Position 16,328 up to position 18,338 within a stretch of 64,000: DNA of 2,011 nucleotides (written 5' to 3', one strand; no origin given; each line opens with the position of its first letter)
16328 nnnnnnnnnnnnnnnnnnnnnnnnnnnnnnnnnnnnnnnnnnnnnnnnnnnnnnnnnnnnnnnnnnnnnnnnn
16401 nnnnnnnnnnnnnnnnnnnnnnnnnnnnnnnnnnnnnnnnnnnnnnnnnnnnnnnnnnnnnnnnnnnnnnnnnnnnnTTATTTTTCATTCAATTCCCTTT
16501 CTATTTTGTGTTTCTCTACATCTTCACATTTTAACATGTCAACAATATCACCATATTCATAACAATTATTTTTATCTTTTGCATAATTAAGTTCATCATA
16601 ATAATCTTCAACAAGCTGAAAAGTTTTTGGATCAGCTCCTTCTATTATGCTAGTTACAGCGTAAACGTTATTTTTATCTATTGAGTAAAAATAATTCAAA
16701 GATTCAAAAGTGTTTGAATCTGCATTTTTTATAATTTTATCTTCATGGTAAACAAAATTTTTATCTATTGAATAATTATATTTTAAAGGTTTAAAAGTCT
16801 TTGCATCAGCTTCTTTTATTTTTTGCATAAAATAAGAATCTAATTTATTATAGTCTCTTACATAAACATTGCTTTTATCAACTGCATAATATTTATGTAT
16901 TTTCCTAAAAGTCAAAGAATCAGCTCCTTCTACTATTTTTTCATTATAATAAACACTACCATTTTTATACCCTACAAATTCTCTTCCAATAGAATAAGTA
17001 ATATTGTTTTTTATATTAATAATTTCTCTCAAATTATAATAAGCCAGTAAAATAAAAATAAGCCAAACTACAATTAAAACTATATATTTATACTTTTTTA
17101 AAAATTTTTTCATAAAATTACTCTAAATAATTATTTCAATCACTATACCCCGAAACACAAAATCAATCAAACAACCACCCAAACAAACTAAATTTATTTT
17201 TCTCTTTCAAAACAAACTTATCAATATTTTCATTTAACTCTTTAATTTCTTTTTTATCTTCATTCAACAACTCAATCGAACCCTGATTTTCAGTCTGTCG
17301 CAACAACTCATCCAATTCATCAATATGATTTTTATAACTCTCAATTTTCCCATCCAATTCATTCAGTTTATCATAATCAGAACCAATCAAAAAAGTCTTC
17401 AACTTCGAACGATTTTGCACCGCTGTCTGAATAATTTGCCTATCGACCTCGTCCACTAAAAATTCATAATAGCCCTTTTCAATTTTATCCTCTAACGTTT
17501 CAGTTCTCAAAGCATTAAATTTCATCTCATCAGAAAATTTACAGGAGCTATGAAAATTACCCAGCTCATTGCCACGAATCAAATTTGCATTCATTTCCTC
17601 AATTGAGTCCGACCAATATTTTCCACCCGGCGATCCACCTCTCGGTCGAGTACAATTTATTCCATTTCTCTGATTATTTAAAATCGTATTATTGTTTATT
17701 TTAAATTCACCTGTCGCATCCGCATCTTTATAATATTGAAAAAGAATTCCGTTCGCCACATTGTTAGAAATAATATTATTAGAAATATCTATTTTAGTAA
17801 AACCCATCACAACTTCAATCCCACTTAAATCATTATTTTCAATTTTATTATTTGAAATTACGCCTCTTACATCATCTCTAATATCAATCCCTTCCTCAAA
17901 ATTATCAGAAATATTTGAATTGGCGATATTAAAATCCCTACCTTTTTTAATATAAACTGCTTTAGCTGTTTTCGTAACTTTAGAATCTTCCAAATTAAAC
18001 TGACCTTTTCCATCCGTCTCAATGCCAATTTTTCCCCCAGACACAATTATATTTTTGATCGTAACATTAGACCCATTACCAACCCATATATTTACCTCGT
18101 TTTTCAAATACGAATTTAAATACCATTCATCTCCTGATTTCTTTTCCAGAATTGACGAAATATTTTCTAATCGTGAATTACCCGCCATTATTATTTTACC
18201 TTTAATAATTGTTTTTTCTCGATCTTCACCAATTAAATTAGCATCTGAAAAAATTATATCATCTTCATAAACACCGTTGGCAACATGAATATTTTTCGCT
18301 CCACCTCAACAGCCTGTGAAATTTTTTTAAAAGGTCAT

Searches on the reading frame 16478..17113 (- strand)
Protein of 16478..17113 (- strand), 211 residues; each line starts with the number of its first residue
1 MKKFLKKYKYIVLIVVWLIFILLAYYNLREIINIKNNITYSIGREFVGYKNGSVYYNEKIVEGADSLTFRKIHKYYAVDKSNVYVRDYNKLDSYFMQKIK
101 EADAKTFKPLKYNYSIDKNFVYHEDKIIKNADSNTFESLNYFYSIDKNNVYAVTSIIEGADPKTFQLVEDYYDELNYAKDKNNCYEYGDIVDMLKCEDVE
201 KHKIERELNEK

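Call 6: search_protein_families(library=pfam, proteins=[window:16478-17113:-], max_evalue=0.01)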
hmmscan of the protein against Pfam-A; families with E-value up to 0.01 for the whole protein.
window:16478-17113:- (211 aa): 1 family
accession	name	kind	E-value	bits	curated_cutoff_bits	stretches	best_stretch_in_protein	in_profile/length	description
PF13644.11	DKNYY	-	6.9e-23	82.3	25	3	143-198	1-54/141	DKNYY family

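Call 55: find_encoding_contigs(protein=window:16478-17113:-, flank=3000, max_places=10)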
Protein window:16478-17113:- (211 aa): 8 contigs read that carry it; 4 places shown.
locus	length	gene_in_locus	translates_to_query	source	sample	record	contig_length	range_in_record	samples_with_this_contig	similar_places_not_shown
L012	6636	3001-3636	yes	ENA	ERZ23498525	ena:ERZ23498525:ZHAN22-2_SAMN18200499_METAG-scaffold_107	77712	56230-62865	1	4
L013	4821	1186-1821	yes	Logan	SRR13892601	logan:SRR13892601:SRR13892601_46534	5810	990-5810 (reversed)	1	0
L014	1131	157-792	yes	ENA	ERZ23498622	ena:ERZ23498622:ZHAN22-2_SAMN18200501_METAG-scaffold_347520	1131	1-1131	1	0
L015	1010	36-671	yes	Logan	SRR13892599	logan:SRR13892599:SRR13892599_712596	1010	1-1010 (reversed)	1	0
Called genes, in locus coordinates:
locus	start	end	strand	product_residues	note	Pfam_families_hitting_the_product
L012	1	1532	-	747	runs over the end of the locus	PF13231:PMT_2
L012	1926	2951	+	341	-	PF05048:NosD, PF12708:Pect-lyase_RHGA_epim, PF13229:Beta_helix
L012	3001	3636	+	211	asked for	PF13644:DKNYY (weak)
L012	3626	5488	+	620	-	PF13231:PMT_2 (weak)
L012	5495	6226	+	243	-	PF14337:Abi_alpha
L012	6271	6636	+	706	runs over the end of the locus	-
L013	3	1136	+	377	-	?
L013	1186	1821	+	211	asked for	PF13644:DKNYY (weak)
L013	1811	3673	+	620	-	PF13231:PMT_2 (weak)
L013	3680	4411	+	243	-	PF14337:Abi_alpha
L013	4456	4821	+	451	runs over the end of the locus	?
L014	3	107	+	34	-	?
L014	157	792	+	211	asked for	PF13644:DKNYY (weak)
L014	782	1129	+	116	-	?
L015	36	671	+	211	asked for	PF13644:DKNYY (weak)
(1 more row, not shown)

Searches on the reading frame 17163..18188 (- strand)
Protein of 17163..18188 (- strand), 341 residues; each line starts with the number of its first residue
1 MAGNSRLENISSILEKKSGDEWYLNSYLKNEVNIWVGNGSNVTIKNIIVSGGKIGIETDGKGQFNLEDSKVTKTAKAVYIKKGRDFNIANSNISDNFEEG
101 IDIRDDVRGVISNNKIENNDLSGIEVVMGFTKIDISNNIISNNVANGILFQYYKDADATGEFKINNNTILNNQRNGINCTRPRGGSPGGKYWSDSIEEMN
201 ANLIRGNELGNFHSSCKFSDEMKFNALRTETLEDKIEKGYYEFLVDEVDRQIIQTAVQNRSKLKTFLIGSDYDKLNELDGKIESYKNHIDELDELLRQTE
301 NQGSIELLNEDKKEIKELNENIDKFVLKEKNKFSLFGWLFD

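Call 6: search_protein_families(library=pfam, proteins=[window:17163-18188:-], max_evalue=0.01)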
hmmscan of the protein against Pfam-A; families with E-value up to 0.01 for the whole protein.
window:17163-18188:- (341 aa): 4 families
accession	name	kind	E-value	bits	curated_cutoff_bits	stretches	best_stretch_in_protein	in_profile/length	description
PF13229.12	Beta_helix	-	1.5e-16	60.8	25.9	1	34-180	3-145/158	Right handed beta helix region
PF05048.19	NosD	-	9.9e-09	35.4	23.6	1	25-146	54-175/212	Periplasmic copper-binding protein (NosD)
PF12708.12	Pect-lyase_RHGA_epim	-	1.6e-07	31.8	27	1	4-102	126-213/213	Rhamnogalacturonase A/epimerase, pectate lyase-like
PF16371.11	MetallophosN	-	0.00075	20.1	35.6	1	41-92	7-55/77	N terminal of Calcineurin-like phosphoesterase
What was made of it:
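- On Right-handed parallel beta-helix repeat proteins (PF13229, PF05048): NosD scores 35.4 bits against 23.6 (call 6).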

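Call 7: find_encoding_contigs(protein=window:17163-18188:-, flank=6000, max_places=10)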
Protein window:17163-18188:- (341 aa): 4 contigs read that carry it; 2 places shown.
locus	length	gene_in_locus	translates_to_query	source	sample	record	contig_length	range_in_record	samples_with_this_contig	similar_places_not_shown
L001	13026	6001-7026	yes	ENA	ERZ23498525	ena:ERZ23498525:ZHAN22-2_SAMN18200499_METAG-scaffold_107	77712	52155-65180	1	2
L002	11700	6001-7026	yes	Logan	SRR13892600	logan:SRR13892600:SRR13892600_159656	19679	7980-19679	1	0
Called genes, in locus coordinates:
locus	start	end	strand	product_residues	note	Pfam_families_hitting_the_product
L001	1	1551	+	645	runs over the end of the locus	PF02366:PMT (weak), PF13231:PMT_2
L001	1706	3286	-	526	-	PF12708:Pect-lyase_RHGA_epim (faint), PF00295:Glyco_hydro_28, PF13229:Beta_helix (faint)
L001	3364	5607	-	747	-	PF13231:PMT_2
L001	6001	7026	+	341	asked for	PF05048:NosD, PF12708:Pect-lyase_RHGA_epim, PF13229:Beta_helix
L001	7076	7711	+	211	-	PF13644:DKNYY (weak)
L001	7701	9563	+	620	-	PF13231:PMT_2 (weak)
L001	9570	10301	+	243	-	PF14337:Abi_alpha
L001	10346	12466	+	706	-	-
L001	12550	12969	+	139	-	-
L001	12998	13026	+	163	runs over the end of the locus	-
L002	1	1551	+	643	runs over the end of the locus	PF02366:PMT (weak), PF13231:PMT_2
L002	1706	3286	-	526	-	PF12708:Pect-lyase_RHGA_epim (faint), PF00295:Glyco_hydro_28, PF13229:Beta_helix (faint)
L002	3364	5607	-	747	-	PF13231:PMT_2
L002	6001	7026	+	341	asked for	PF05048:NosD, PF12708:Pect-lyase_RHGA_epim, PF13229:Beta_helix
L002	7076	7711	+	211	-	PF13644:DKNYY (weak)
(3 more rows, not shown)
